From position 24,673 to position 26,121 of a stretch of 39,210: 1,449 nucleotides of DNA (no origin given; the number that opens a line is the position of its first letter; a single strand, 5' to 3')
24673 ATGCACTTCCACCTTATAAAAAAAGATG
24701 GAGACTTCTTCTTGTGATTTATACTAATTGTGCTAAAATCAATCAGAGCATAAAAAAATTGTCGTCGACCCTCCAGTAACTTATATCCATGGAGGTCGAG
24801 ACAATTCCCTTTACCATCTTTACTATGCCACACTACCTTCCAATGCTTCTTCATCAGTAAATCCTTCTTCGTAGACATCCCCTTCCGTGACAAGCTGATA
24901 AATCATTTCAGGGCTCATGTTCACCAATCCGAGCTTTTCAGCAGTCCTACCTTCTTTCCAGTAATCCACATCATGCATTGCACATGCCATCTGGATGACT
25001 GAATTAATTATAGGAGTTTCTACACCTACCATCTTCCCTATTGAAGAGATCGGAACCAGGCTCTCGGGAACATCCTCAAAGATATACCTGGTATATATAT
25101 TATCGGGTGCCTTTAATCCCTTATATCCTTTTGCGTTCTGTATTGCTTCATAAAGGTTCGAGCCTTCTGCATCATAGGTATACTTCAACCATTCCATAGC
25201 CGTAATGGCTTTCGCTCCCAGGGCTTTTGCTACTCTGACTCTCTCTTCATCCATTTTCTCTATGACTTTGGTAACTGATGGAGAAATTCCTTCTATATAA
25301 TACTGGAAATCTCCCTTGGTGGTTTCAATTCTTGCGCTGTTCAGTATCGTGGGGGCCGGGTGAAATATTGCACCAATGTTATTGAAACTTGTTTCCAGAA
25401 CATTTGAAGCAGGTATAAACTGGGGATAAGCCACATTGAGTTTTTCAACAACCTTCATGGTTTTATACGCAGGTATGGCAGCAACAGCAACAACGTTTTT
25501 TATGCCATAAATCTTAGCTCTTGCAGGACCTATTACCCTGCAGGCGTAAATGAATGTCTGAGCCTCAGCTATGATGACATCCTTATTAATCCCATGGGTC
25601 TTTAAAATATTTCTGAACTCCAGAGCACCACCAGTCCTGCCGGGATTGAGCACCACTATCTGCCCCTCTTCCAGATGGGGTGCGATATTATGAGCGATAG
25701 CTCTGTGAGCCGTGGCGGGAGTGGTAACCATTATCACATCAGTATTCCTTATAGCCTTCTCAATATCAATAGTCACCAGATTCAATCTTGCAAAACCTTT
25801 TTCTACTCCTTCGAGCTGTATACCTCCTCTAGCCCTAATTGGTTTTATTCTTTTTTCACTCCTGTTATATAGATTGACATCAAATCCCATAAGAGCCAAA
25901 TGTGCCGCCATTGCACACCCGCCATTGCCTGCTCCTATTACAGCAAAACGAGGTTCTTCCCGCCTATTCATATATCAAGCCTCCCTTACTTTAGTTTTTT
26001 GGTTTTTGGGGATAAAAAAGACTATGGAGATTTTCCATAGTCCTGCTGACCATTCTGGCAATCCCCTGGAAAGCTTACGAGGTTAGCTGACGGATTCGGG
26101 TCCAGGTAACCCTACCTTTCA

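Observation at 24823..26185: c-di-AMP riboswitch controlling an opine-dehydrogenase-family enzyme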

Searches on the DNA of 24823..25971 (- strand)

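Call 91: search_rna_families(sources=[L073, L074, L075, L076, L077, L078], threshold=gathering)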
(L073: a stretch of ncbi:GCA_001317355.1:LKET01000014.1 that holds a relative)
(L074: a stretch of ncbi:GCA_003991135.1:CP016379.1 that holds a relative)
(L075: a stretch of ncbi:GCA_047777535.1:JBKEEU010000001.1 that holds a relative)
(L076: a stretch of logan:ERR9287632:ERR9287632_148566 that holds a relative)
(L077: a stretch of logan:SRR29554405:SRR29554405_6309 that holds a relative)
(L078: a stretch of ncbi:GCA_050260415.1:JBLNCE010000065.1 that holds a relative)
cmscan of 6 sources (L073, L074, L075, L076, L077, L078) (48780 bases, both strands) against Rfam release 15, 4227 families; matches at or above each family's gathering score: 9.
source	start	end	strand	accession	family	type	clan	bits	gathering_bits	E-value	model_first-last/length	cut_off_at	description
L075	3264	3389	+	RF00379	c-di-AMP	Cis-reg; riboswitch;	-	100.6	38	7.7e-23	1-134/134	no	c-di-AMP riboswitch aptamer (ydaO/yuaA leader)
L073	3349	3493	+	RF00379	c-di-AMP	Cis-reg; riboswitch;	-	93.2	38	9e-21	1-134/134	no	c-di-AMP riboswitch aptamer (ydaO/yuaA leader)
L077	3220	3362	+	RF00379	c-di-AMP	Cis-reg; riboswitch;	-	87.2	38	4.1e-19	1-134/134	no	c-di-AMP riboswitch aptamer (ydaO/yuaA leader)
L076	444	526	+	RF01051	c-di-GMP-I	Cis-reg; riboswitch;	CL00126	76.9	35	1.8e-13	1-87/87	no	c-di-GMP-I riboswitch aptamer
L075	307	336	-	RF01315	CRISPR-DR2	Gene; CRISPR;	CL00014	50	37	4.9e-07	1-30/30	no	CRISPR RNA direct repeat element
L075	39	68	-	RF01315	CRISPR-DR2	Gene; CRISPR;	CL00014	48.9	37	9.6e-07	1-30/30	no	CRISPR RNA direct repeat element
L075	106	135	-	RF01315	CRISPR-DR2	Gene; CRISPR;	CL00014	48.9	37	9.6e-07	1-30/30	no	CRISPR RNA direct repeat element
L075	173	202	-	RF01315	CRISPR-DR2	Gene; CRISPR;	CL00014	48.9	37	9.6e-07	1-30/30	no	CRISPR RNA direct repeat element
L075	241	270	-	RF01315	CRISPR-DR2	Gene; CRISPR;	CL00014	48.9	37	9.6e-07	1-30/30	no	CRISPR RNA direct repeat element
